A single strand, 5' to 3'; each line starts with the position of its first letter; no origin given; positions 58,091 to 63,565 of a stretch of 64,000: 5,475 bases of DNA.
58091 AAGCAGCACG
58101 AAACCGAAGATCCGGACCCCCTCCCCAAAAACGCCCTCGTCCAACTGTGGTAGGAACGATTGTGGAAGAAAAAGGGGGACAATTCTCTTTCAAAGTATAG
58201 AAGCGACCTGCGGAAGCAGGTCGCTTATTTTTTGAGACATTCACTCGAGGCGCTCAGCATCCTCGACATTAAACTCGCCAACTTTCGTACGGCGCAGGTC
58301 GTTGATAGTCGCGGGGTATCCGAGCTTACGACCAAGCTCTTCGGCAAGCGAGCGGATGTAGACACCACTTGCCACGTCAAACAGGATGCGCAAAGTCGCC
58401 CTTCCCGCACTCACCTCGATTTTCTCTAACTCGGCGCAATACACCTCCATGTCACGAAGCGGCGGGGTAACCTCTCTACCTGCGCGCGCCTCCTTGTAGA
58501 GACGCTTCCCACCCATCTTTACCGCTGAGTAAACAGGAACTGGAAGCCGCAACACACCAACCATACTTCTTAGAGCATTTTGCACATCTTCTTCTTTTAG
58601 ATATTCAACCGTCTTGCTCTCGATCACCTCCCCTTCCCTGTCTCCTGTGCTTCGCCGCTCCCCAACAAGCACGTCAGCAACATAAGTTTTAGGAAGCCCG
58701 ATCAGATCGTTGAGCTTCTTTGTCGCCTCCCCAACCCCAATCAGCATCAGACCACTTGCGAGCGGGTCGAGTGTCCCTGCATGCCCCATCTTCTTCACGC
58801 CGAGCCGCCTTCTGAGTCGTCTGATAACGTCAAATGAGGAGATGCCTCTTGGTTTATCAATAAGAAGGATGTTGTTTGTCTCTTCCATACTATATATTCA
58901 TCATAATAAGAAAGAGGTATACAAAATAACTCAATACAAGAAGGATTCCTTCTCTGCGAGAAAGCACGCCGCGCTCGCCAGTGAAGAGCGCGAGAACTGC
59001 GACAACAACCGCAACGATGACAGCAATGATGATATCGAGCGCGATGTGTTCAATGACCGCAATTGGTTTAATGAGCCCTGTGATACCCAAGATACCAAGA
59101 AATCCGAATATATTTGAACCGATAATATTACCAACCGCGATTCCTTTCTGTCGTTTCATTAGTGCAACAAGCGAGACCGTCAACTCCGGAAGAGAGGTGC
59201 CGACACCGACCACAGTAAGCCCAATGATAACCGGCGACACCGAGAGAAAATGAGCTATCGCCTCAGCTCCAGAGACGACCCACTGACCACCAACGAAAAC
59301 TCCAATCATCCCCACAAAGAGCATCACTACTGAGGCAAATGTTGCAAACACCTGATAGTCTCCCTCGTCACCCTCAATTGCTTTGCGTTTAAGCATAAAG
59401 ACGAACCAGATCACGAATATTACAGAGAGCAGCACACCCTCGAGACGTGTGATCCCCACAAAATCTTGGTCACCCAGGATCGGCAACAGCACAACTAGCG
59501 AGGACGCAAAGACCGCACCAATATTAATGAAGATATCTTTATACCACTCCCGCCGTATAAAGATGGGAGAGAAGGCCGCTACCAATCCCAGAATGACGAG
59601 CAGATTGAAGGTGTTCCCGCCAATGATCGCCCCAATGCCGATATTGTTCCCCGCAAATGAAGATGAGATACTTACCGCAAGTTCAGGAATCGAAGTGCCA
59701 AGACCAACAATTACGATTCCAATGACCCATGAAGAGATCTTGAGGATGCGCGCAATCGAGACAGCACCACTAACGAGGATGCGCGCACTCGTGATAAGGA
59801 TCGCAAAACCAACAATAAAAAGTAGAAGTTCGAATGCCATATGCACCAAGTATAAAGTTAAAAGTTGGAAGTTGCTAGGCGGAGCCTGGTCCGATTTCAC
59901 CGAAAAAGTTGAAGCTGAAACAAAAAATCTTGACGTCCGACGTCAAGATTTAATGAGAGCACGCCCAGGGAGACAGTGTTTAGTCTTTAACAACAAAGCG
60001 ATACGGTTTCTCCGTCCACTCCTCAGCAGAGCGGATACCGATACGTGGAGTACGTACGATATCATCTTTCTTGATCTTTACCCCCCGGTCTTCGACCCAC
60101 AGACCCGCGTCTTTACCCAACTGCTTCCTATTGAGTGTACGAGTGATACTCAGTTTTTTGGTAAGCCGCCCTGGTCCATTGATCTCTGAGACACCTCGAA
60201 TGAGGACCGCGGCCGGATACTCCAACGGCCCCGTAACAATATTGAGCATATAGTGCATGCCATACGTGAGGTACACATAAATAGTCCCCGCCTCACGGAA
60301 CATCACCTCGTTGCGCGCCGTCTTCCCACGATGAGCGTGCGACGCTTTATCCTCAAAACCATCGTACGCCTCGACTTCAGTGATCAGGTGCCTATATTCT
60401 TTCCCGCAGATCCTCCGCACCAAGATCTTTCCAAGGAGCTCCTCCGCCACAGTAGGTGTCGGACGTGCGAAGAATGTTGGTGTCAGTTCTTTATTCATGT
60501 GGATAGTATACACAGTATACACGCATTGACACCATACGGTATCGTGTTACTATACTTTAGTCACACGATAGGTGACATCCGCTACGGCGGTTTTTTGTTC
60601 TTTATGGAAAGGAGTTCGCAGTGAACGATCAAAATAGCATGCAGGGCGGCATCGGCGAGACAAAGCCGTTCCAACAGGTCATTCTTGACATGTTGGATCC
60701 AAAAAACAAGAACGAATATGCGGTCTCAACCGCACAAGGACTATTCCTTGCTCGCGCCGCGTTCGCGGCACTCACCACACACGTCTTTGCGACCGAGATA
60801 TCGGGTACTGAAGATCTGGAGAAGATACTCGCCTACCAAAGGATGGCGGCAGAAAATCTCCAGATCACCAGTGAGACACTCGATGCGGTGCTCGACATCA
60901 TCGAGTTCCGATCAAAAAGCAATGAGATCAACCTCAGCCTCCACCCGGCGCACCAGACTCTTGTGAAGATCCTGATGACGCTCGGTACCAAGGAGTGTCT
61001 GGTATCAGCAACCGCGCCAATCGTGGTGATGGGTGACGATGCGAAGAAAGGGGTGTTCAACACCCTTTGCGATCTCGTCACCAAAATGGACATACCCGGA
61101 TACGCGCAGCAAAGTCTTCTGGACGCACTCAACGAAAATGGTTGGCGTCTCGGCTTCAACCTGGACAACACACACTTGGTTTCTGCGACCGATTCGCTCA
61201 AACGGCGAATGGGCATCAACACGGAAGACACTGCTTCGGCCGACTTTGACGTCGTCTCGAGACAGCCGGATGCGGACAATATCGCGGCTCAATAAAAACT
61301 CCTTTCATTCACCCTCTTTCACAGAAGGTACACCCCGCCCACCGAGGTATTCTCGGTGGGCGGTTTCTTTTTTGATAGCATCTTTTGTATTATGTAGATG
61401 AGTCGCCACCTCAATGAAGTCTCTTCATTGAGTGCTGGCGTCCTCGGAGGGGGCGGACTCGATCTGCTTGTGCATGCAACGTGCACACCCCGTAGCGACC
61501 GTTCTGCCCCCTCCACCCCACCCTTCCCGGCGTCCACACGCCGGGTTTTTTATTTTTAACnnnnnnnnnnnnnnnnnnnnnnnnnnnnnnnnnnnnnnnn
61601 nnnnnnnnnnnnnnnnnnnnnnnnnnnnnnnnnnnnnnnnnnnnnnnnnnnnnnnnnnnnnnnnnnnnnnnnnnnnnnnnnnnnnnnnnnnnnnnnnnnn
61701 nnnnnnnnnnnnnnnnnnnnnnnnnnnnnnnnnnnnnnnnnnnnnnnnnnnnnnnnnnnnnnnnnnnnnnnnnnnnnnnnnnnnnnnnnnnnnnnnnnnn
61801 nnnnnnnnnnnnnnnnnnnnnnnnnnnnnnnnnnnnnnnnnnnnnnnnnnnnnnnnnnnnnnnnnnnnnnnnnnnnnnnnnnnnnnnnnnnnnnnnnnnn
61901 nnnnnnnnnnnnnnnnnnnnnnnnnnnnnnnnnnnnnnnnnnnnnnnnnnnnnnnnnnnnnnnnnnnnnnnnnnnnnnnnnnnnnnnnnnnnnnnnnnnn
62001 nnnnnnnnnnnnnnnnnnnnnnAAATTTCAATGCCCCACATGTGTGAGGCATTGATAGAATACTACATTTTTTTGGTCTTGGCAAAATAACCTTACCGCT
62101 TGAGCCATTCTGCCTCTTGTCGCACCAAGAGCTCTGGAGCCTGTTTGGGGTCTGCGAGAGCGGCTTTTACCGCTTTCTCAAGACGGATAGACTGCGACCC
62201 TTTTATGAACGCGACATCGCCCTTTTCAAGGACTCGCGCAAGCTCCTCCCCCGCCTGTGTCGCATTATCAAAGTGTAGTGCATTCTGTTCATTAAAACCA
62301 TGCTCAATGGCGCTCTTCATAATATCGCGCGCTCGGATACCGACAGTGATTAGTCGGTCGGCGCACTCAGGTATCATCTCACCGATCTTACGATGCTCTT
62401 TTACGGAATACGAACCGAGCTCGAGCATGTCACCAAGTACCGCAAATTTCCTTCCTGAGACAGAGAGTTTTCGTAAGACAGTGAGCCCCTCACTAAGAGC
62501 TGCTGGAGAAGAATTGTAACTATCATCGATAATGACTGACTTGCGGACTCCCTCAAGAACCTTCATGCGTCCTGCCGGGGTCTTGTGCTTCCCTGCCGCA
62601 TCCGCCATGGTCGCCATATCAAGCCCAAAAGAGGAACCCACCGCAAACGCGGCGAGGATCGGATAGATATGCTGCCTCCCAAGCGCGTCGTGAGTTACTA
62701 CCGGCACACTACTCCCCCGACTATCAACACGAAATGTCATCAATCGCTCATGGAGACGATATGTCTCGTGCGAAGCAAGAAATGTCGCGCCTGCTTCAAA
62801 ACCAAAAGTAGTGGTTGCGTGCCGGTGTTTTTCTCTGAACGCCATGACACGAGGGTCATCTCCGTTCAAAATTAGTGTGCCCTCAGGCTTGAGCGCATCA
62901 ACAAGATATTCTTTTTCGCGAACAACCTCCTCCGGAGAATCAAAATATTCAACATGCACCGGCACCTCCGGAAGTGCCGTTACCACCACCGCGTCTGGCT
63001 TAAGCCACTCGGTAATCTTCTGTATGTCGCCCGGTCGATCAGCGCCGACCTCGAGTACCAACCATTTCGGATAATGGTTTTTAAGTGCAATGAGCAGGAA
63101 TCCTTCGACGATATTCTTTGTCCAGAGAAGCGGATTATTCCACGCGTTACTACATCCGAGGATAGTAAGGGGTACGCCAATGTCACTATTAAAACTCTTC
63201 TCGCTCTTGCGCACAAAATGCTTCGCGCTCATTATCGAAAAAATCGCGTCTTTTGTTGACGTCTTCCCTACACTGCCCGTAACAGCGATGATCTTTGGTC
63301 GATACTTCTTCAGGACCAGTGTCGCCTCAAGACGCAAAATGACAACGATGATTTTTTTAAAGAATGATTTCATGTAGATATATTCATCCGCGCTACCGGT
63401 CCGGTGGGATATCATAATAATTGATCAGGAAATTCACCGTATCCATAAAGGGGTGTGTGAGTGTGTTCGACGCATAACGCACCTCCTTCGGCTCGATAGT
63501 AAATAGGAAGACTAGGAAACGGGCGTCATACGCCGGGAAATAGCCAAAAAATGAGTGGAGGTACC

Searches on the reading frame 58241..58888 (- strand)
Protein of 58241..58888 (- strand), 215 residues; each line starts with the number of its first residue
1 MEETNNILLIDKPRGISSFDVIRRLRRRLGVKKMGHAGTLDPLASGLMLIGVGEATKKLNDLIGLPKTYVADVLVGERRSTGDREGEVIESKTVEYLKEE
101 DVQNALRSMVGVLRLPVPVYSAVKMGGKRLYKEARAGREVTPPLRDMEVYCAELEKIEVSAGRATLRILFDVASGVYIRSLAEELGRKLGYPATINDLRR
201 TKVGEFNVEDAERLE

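Call 9: search_protein_families(library=pfam, proteins=[window:58241-58888:-])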
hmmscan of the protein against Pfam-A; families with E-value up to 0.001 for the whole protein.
window:58241-58888:- (215 aa): 2 families
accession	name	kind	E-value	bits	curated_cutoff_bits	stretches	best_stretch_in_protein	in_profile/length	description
PF01509.24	TruB_N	-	1.1e-39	136.6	27.3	1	26-178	1-149/149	TruB family pseudouridylate synthase (N terminal domain)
PF16198.10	TruB_C_2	-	1.7e-07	31.7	29.3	1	179-211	1-33/66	tRNA pseudouridylate synthase B C-terminal domain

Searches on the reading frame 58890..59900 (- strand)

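Call 9: search_protein_families(library=pfam, proteins=[window:58890-59900:-])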
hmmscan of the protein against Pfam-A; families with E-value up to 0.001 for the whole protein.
window:58890-59900:- (336 aa): 1 family
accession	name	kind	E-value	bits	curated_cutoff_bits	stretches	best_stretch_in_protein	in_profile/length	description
PF01699.29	Na_Ca_ex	-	4.7e-50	169.9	24.9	2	190-333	2-150/151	Sodium/calcium exchanger protein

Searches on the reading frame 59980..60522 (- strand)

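Call 9: search_protein_families(library=pfam, proteins=[window:59980-60522:-])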
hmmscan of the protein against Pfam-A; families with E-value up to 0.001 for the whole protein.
window:59980-60522:- (180 aa): 1 family
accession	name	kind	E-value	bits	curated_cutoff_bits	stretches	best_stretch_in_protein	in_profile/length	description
PF02245.21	Pur_DNA_glyco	-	6.5e-53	179.2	27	1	17-180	2-179/181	Methylpurine-DNA glycosylase (MPG)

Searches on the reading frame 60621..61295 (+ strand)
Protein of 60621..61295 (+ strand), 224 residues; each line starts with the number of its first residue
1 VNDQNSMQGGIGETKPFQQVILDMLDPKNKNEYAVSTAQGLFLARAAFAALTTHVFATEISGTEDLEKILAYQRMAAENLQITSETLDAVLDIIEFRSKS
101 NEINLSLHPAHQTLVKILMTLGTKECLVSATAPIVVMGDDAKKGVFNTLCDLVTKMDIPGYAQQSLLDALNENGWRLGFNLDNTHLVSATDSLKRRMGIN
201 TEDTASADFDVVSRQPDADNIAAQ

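Call 9: search_protein_families(library=pfam, proteins=[window:60621-61295:+])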
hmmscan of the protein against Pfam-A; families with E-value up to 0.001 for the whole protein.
window:60621-61295:+ (224 aa): 0 families

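Call 82: search_protein_families(library=pfam, max_evalue=1, proteins=[window:60621-61295:+])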
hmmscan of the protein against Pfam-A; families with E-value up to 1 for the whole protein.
window:60621-61295:+ (224 aa): 2 families
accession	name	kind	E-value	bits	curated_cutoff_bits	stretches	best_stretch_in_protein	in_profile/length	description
PF06207.16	DUF1002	-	0.041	13.9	26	0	116-149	83-116/220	Protein of unknown function (DUF1002)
PF13182.11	DUF4007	-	0.14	11.7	27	0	22-98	180-257/288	Protein of unknown function (DUF4007)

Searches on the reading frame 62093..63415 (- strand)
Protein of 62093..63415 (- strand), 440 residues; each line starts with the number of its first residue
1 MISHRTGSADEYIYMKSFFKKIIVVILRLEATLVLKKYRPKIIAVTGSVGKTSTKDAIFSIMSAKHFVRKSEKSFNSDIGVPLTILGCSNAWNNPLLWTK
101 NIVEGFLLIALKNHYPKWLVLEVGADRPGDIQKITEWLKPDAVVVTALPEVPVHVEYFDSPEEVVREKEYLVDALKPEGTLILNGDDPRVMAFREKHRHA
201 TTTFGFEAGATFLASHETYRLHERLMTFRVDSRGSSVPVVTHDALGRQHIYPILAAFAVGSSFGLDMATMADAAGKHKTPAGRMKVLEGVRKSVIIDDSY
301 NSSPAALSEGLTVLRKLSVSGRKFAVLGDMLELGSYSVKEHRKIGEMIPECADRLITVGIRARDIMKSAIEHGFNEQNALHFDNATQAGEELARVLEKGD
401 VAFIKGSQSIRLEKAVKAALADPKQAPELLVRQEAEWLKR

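Call 9: search_protein_families(library=pfam, proteins=[window:62093-63415:-])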
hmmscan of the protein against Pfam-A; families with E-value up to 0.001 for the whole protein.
window:62093-63415:- (440 aa): 2 families
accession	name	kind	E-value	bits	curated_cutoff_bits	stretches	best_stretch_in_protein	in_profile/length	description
PF08245.18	Mur_ligase_M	-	4.3e-24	86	24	2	115-259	56-199/200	Mur ligase middle domain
PF02875.26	Mur_ligase_C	-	7e-18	66.1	28.4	1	282-407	1-126/127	Mur ligase, glutamate ligase domain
